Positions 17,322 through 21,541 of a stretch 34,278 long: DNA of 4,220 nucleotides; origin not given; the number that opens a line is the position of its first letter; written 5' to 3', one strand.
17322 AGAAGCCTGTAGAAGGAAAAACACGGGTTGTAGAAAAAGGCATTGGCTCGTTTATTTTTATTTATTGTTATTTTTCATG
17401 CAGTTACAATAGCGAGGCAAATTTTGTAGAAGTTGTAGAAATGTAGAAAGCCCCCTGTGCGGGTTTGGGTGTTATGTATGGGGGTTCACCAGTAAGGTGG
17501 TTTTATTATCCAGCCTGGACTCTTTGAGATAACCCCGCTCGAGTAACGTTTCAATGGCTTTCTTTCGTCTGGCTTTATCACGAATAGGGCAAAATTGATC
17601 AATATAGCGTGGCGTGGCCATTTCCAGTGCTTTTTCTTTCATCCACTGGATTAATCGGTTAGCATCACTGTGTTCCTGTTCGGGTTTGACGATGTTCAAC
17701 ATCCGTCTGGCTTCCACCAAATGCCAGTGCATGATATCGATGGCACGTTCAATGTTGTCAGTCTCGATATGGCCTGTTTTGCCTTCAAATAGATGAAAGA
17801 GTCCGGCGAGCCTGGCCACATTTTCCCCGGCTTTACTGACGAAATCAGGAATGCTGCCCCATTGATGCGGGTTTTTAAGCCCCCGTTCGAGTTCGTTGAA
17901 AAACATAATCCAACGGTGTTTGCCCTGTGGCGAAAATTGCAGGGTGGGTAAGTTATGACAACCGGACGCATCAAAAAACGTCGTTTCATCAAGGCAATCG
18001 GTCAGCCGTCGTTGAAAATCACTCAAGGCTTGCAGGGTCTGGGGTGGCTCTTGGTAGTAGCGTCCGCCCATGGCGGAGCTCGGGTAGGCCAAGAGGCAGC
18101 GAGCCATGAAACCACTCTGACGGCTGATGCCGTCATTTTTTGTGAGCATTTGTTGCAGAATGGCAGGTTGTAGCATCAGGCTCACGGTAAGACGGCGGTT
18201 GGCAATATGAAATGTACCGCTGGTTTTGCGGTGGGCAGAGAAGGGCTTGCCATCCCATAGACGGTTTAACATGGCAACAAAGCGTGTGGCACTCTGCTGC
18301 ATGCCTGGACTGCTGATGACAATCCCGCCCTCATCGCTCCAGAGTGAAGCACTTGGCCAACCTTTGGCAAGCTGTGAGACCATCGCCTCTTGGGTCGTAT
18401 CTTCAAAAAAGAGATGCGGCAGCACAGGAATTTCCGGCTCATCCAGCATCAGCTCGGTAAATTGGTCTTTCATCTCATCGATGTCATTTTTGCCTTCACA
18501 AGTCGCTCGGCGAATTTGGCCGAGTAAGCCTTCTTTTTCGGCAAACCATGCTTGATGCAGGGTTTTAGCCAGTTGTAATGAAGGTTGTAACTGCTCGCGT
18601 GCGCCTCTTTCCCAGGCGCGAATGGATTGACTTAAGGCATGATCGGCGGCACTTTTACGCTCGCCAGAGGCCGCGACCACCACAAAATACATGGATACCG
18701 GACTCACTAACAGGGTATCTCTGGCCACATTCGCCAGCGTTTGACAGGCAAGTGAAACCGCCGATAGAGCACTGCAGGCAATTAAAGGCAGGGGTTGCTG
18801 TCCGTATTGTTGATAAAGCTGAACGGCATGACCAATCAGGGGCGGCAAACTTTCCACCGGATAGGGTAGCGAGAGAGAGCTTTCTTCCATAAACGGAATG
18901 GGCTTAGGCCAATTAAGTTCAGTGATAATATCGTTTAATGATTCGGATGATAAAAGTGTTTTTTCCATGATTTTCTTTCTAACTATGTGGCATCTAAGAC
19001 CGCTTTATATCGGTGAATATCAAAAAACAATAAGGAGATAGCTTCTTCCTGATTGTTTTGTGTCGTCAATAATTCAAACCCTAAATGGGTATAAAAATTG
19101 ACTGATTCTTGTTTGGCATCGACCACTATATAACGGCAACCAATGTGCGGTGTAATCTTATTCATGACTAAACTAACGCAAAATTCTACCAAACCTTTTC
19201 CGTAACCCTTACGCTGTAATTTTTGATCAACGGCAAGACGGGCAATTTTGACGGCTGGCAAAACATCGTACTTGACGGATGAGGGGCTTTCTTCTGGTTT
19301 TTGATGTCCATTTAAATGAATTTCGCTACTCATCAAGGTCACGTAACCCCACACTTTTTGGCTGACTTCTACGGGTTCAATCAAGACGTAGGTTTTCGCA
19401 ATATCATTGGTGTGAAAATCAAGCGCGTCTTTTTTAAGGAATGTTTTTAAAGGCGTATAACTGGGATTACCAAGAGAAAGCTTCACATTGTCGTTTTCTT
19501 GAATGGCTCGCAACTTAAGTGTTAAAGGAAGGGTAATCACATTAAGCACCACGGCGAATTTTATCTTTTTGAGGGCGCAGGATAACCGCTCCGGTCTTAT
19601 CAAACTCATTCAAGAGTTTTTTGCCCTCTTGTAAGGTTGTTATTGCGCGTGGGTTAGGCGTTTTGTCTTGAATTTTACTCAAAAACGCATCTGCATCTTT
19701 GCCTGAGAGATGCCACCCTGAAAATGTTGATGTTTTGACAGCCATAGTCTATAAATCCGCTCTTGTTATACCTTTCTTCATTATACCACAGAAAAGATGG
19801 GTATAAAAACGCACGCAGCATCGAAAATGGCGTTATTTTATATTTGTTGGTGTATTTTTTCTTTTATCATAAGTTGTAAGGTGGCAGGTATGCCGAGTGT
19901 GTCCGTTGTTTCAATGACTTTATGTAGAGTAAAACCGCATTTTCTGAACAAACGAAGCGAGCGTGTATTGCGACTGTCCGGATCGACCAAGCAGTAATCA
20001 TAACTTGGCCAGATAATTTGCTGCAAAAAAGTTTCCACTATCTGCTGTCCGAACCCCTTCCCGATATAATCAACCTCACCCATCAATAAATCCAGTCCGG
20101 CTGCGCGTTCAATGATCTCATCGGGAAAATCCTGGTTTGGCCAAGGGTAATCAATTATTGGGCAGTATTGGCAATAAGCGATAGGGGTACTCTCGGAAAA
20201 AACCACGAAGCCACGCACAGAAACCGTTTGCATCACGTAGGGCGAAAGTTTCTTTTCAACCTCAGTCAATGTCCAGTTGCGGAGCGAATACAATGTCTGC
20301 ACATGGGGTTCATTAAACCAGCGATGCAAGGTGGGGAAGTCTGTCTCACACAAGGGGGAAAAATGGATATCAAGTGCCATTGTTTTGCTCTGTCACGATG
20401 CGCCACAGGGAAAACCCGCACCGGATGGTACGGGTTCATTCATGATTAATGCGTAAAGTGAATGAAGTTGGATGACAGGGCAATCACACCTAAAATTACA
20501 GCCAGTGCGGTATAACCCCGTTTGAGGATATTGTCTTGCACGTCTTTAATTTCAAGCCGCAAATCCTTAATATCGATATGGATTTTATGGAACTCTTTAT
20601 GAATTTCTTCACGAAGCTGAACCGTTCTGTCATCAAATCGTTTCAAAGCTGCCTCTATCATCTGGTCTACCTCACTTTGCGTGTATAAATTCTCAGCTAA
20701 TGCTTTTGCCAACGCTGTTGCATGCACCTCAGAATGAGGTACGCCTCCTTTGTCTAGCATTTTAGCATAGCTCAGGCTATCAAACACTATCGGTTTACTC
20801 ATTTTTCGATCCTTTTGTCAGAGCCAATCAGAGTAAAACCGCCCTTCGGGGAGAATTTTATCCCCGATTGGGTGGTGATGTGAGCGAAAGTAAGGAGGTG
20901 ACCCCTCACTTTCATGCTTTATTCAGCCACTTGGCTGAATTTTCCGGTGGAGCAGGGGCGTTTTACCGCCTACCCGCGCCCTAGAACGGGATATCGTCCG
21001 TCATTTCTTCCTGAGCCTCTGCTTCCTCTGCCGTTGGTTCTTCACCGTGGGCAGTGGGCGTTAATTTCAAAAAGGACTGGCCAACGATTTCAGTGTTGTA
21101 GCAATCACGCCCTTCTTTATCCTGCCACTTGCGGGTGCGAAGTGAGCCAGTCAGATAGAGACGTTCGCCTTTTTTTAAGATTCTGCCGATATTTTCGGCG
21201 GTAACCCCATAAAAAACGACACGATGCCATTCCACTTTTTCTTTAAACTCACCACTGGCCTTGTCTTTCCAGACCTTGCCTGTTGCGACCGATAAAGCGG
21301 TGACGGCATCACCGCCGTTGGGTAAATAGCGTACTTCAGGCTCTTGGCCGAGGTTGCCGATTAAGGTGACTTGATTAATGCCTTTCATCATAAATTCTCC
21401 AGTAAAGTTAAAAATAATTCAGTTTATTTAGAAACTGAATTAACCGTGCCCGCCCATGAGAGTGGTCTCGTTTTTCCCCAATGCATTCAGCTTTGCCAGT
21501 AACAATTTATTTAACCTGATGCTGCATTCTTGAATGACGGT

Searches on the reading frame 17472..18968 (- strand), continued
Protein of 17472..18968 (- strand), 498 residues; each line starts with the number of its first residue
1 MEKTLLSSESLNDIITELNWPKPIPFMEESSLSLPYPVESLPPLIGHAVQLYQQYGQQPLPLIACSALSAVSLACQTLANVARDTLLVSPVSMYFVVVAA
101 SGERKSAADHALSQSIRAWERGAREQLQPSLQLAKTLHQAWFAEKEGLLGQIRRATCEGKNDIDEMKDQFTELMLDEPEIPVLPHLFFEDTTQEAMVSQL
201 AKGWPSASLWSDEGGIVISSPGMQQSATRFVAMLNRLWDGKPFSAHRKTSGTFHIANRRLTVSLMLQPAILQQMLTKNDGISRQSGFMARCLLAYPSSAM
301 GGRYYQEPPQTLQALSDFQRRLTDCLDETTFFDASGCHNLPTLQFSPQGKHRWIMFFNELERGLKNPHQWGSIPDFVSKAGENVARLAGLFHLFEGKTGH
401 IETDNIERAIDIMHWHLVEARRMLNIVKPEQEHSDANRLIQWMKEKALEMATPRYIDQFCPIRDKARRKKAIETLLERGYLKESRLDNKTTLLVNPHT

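Call 135: find_encoding_contigs(protein=P0021, flank=10000, max_places=1)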
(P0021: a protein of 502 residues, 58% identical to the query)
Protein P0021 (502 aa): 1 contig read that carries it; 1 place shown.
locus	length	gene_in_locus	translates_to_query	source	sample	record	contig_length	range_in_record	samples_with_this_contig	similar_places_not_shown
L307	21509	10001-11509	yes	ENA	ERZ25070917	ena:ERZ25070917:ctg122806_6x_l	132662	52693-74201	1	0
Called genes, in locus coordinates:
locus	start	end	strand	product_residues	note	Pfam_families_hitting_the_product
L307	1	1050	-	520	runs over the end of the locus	-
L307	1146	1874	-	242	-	PF00665:rve (faint), PF13610:DDE_Tnp_IS240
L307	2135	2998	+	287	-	PF01370:Epimerase (weak)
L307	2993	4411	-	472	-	PF00875:DNA_photolyase, PF03441:FAD_binding_7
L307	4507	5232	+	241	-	PF00106:adh_short, PF08659:KR (weak), PF13561:adh_short_C2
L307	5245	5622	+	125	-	PF00989:PAS, PF13188:PAS_8 (weak), PF13426:PAS_9, PF08447:PAS_3 (weak)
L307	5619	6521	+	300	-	PF01370:Epimerase, PF16363:GDP_Man_Dehyd (weak), PF08338:DUF1731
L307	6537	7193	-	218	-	PF00391:PEP-utilizers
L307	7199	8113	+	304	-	PF01633:Choline_kinase (faint), PF01636:APH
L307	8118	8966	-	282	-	PF01636:APH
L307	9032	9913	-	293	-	PF01488:Shikimate_DH, PF02826:2-Hacid_dh_C (weak), PF03446:NAD_binding_2, PF03807:F420_oxidored (weak), PF07991:KARI_N (faint), PF14833:NAD_binding_11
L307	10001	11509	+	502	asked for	PF13148:DUF3987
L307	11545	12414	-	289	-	PF02195:ParB_N, PF17762:HTH_ParB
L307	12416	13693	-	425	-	PF01051:Rep3_N, PF21205:Rep3_C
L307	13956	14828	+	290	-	PF01656:CbiA, PF02374:ArsA_ATPase (faint), PF06564:CBP_BcsQ (faint), PF09140:MipZ (faint), PF13614:AAA_31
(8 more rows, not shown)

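Call 136: find_encoding_contigs(protein=P0022, flank=10000, max_places=1)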
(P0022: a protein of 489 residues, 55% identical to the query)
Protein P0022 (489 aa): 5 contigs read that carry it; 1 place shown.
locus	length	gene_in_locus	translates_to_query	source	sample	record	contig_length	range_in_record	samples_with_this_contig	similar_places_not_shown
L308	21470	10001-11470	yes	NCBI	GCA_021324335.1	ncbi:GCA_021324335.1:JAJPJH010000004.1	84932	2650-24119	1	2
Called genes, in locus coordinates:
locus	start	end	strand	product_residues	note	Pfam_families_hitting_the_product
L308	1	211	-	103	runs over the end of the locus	-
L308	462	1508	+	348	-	PF02805:Ada_Zn_binding, PF12833:HTH_18, PF01035:DNA_binding_1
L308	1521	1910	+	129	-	-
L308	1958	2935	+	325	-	PF02796:HTH_7 (faint), PF13936:HTH_38, PF00665:rve (weak)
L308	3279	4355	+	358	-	PF17761:DUF1016_N, PF06250:YhcG_C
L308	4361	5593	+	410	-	PF00589:Phage_integrase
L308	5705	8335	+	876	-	PF13166:AAA_13, PF02463:SMC_N, PF13304:AAA_21 (weak)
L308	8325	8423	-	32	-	-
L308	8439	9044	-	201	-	PF02037:SAP, PF20026:DUF6434 (weak)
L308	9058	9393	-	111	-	PF01588:tRNA_bind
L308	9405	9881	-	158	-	PF00583:Acetyltransf_1, PF13673:Acetyltransf_10, PF13508:Acetyltransf_7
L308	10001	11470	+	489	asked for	PF13148:DUF3987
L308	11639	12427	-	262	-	PF13489:Methyltransf_23, PF05175:MTS (weak), PF13847:Methyltransf_31, PF08241:Methyltransf_11, PF08242:Methyltransf_12, PF13649:Methyltransf_25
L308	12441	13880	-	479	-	-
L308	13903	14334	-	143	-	-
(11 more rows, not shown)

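Call 137: find_encoding_contigs(protein=P0024, flank=10000, max_places=1)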
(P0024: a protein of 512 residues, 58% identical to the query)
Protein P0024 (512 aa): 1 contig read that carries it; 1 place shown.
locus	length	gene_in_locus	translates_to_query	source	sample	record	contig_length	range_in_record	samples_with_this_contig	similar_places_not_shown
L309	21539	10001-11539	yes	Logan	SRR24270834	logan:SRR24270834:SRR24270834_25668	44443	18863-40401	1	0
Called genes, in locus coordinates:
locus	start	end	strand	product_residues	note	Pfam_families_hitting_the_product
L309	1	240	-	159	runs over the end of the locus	PF09676:TraV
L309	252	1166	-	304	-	PF10411:DsbC_N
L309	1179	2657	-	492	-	PF03743:TrbI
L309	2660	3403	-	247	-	PF06586:TraK_N, PF23536:TraK_C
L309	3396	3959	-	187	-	PF05309:TraE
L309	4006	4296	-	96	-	PF07178:TraL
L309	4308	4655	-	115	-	-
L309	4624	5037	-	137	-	-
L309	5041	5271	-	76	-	PF02599:CsrA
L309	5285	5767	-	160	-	PF00072:Response_reg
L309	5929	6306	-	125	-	PF07883:Cupin_2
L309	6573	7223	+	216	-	PF01381:HTH_3 (faint), PF00717:Peptidase_S24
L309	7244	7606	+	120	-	-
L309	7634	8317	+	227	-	PF02592:Vut_1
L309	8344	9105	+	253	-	PF01048:PNP_UDP_1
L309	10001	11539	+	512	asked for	PF13148:DUF3987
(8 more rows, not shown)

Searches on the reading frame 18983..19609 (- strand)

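Call 11: search_protein_families(library=pfam, proteins=[window:18983-19609:-])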
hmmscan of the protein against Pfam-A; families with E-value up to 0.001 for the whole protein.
window:18983-19609:- (208 aa): 4 families
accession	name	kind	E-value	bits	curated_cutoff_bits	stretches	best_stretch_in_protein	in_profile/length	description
PF13673.13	Acetyltransf_10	-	1.3e-08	35.3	23.6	1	121-189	53-117/128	Acetyltransferase (GNAT) domain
PF13508.13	Acetyltransf_7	-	1.7e-07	32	27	1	119-179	29-83/84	Acetyltransferase (GNAT) domain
PF00583.31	Acetyltransf_1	-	2.6e-06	28.1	20.7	1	117-178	57-116/116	Acetyltransferase (GNAT) family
PF21926.2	FeeM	-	0.00057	20.1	27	1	120-186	81-144/158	N-acyl amino acid synthase FeeM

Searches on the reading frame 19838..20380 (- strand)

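Call 11: search_protein_families(library=pfam, proteins=[window:19838-20380:-])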
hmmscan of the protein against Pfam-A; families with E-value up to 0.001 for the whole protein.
window:19838-20380:- (180 aa): 2 families
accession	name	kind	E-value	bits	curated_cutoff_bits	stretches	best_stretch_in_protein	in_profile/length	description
PF13523.12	Acetyltransf_8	-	5.6e-18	65.4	27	1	12-157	3-144/145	Acetyltransferase (GNAT) domain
PF13302.13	Acetyltransf_3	-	1.1e-09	39.6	25.4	1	6-151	3-138/138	Acetyltransferase (GNAT) domain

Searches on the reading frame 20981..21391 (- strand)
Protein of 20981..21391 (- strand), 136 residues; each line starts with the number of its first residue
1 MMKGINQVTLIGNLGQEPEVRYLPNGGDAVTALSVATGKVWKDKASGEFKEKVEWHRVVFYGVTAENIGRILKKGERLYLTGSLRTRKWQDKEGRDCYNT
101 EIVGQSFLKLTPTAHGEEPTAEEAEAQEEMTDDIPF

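Call 11: search_protein_families(library=pfam, proteins=[window:20981-21391:-])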
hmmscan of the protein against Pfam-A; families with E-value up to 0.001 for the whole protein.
window:20981-21391:- (136 aa): 1 family
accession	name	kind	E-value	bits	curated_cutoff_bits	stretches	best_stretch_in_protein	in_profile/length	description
PF00436.31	SSB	-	4.6e-30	104.2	26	1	5-107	1-101/104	Single-strand binding protein family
